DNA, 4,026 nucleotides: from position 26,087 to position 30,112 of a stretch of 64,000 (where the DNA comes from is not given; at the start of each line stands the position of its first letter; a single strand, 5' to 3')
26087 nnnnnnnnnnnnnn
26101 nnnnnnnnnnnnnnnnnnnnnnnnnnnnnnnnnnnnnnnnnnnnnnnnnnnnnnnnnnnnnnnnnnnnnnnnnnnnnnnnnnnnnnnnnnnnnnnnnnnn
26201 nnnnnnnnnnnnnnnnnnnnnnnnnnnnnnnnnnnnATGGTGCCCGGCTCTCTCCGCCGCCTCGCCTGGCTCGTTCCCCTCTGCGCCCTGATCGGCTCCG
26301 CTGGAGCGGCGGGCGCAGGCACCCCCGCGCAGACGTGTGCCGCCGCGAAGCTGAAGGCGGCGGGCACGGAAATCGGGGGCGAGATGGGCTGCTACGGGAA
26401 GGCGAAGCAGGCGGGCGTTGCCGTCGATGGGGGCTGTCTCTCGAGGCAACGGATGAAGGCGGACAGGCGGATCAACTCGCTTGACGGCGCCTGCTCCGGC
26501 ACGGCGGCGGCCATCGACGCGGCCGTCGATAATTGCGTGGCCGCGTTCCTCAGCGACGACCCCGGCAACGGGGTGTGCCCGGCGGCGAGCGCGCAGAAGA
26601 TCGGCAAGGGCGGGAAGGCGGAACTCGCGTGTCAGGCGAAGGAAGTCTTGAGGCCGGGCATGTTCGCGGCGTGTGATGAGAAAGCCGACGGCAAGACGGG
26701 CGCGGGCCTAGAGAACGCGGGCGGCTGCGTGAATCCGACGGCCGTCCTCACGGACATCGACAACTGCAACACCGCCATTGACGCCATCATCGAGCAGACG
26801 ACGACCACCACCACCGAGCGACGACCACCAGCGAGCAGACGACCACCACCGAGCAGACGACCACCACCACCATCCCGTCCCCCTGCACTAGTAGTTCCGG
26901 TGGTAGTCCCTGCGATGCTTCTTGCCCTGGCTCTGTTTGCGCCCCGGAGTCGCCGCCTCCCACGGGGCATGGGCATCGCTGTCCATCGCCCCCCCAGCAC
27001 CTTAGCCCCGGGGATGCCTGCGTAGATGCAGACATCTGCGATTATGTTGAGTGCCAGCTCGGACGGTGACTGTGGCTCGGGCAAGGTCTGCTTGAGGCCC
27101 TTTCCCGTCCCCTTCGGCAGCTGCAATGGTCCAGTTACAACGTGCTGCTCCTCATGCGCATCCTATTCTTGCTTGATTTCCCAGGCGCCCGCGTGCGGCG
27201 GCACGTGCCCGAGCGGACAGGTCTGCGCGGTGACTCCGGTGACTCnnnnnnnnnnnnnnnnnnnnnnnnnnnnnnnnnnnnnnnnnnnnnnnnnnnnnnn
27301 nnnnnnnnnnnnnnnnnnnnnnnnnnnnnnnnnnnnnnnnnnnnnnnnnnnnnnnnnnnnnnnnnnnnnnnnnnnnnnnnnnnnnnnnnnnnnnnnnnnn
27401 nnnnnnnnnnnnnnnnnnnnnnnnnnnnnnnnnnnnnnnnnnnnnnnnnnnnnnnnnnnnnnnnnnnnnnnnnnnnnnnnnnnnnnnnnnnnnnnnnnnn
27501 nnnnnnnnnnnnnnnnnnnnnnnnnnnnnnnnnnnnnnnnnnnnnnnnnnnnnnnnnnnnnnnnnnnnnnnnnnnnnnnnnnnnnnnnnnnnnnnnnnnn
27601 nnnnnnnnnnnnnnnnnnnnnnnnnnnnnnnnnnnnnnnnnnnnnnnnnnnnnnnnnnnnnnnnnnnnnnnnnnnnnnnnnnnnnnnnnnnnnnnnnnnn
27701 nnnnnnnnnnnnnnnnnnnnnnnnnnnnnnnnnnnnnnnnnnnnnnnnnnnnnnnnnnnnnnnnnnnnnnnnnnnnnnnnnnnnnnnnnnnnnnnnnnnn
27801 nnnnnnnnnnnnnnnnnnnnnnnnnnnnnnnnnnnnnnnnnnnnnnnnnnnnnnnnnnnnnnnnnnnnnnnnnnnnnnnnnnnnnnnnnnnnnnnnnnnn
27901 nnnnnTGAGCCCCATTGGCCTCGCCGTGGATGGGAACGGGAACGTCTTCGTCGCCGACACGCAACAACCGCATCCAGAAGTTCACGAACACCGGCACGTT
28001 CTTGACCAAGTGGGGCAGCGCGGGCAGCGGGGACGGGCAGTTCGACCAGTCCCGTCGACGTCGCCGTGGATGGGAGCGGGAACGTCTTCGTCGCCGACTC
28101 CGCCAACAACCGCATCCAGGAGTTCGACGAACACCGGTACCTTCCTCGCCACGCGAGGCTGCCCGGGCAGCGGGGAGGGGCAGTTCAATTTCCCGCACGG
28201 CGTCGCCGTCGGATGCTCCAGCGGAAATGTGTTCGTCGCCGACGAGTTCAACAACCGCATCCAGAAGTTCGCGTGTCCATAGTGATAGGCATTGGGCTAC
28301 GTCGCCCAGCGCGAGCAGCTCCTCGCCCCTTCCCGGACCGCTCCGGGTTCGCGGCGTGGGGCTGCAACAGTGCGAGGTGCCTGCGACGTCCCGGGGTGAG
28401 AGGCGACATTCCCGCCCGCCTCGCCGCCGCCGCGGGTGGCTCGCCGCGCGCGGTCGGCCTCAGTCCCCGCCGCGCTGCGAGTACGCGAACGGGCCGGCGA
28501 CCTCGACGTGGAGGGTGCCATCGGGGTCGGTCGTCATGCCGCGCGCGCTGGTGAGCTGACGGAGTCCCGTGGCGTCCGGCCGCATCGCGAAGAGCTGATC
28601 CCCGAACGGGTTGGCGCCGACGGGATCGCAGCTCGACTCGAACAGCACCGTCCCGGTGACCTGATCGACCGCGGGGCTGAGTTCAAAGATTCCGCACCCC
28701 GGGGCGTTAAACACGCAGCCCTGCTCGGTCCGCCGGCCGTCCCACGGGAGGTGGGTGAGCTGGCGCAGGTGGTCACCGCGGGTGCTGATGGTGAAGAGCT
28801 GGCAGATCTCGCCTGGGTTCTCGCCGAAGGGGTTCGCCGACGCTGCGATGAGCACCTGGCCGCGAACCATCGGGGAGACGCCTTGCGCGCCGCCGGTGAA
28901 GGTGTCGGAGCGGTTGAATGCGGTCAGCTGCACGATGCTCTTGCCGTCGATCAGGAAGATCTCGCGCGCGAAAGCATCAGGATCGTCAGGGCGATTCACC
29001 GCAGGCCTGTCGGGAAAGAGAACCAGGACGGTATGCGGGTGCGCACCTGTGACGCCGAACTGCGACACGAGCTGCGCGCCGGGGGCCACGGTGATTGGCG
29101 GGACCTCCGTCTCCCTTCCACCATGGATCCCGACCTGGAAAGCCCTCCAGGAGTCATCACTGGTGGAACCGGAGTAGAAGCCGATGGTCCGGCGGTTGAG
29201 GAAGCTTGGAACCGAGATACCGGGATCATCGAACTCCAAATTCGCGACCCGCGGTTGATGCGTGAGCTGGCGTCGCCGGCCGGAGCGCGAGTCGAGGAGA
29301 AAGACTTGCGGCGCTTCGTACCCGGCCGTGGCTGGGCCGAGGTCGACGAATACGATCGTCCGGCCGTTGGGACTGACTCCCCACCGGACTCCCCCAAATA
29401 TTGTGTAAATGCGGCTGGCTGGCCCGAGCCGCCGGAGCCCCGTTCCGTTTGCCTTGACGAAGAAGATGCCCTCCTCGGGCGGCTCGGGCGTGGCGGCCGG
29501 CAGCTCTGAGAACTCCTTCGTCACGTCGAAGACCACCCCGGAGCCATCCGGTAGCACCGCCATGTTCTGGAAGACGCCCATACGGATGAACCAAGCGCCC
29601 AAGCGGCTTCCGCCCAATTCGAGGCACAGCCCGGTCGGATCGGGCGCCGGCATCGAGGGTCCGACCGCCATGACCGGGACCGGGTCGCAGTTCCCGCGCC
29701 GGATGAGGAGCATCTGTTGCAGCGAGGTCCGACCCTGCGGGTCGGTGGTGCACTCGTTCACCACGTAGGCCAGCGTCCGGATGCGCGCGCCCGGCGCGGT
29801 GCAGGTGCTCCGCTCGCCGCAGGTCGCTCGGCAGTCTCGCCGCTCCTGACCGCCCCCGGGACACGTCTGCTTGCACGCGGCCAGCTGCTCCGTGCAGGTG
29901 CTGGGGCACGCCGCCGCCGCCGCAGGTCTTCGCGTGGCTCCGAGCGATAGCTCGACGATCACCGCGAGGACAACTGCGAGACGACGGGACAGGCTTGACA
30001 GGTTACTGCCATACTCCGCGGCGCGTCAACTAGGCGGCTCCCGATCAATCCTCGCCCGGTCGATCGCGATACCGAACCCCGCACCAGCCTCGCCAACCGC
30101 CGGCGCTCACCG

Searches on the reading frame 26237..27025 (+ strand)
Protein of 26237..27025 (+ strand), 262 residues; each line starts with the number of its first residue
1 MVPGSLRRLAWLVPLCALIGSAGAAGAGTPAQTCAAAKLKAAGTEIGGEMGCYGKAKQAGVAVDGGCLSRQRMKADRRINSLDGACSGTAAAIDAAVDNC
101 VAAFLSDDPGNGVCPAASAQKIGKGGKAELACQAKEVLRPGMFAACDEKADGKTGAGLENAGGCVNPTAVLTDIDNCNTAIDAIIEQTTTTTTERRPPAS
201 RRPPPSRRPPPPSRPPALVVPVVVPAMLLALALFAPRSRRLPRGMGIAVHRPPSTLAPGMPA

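Call 61: find_encoding_contigs(protein=window:26237-27025:+, flank=5000, max_places=10)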
Protein window:26237-27025:+ (262 aa): no gene with exactly this product is on record in the collection.

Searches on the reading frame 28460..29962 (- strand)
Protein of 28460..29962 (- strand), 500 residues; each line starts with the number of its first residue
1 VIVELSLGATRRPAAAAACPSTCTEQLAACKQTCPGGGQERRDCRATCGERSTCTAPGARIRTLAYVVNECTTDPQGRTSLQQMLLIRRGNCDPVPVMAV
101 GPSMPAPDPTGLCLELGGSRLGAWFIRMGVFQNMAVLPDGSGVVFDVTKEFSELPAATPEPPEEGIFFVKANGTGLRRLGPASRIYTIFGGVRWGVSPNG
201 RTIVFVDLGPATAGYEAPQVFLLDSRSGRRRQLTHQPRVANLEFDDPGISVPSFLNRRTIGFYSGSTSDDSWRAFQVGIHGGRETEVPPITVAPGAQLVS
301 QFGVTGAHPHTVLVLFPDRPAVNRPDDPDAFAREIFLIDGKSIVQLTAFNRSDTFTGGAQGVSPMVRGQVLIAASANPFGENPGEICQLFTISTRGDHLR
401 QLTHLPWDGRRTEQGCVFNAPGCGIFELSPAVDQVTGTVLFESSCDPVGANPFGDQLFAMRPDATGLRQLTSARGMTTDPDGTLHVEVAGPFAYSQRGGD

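Call 17: search_protein_families(library=pfam, proteins=[window:28463-29962:-], max_evalue=0.01)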
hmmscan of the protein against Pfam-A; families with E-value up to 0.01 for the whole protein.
window:28463-29962:- (500 aa): 0 families

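Call 19: find_encoding_contigs(protein=window:28460-29962:-, flank=10000)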
Protein window:28460-29962:- (500 aa): no gene with exactly this product is on record in the collection.
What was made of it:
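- Tried and rejected: The 500-aa ORF form of the neighbour also failed (call 19).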

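Call 37: find_homologous_proteins(query=window:28463-29962:-, max_evalue=1e-10)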
Query window:28463-29962:- (500 aa): 363 proteins with E <= 1e-10 among 8000 candidates; the best 120 are listed.
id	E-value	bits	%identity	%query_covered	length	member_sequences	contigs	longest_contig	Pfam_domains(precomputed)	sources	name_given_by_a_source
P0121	8.9e-295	996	100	87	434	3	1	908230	-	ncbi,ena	-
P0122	4.0e-212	724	67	98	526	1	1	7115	PF26549.1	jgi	jgi:hypothetical protein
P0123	3.9e-209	714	65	99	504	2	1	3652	PF26549.1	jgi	jgi:hypothetical protein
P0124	1.2e-207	709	66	95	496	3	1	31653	PF26549.1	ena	-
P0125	7.4e-204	696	63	99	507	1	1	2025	-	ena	-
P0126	4.6e-200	684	63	100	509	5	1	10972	-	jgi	jgi:hypothetical protein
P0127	2.1e-199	682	65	96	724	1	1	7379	PF26549.1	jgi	jgi:cysteine-rich repeat protein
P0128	3.6e-195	668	64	97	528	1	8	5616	-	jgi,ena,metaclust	metaclust:\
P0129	2.7e-189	648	63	99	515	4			-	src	-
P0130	5.9e-184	631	61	99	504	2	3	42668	-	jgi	jgi:hypothetical protein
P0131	6.7e-182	624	62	98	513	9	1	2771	-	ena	-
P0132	7.7e-176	604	63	86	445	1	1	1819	PF26549.1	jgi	-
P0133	5.2e-172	591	62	99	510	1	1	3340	-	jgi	jgi:hypothetical protein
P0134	2.7e-170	586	58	95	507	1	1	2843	-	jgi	jgi:hypothetical protein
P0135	1.2e-167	577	68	80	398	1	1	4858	-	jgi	jgi:hypothetical protein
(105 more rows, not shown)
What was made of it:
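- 28460..29764 (-): Intact neighbour gene (434 aa as called publicly; the ORF extends to 29962). It serves as a quality control for this part of the assembly. P0121 is 100 % identical (call 37).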

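Call 38: find_encoding_contigs(protein=P0121, flank=10000, max_places=10)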
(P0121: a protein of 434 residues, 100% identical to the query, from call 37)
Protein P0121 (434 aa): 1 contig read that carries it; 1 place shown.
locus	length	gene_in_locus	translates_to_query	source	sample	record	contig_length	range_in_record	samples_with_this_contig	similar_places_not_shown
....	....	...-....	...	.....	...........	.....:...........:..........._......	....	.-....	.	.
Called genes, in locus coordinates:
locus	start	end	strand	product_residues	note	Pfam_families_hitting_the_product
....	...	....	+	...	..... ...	-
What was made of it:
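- Tried and rejected: The 434-aa form worked (call 38).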

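Call 39: list_cluster_members(proteins=[P0121])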
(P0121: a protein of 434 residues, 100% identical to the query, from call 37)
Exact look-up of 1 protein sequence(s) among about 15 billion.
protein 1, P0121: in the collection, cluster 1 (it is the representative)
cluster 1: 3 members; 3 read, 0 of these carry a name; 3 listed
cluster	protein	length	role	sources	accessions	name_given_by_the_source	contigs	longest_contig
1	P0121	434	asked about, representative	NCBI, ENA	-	-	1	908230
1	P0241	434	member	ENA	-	-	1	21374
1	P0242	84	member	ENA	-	-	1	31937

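Call 40: find_encoding_contigs(protein=P0241, flank=10000, max_places=10)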
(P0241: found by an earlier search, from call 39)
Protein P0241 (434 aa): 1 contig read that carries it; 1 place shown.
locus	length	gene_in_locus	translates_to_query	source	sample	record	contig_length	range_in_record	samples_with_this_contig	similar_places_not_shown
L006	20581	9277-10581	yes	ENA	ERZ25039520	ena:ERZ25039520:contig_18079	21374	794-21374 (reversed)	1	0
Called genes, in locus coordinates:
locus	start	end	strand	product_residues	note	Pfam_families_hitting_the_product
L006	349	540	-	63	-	-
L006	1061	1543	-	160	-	-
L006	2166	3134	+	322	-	-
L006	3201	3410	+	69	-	-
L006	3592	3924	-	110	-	-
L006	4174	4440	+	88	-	-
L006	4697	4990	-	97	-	PF02604:PhdYeFM_antitox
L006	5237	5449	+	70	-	-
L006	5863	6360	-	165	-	PF01436:NHL (weak), PF06739:SBBP (faint), PF08450:SGL (faint), PF01436:NHL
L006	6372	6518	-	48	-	PF01436:NHL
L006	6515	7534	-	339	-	PF01436:NHL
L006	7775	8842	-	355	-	PF13384:HTH_23, PF13518:HTH_28, PF13551:HTH_29, PF13565:HTH_32, PF13358:DDE_3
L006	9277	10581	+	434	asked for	-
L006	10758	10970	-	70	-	PF01436:NHL (faint)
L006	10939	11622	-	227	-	-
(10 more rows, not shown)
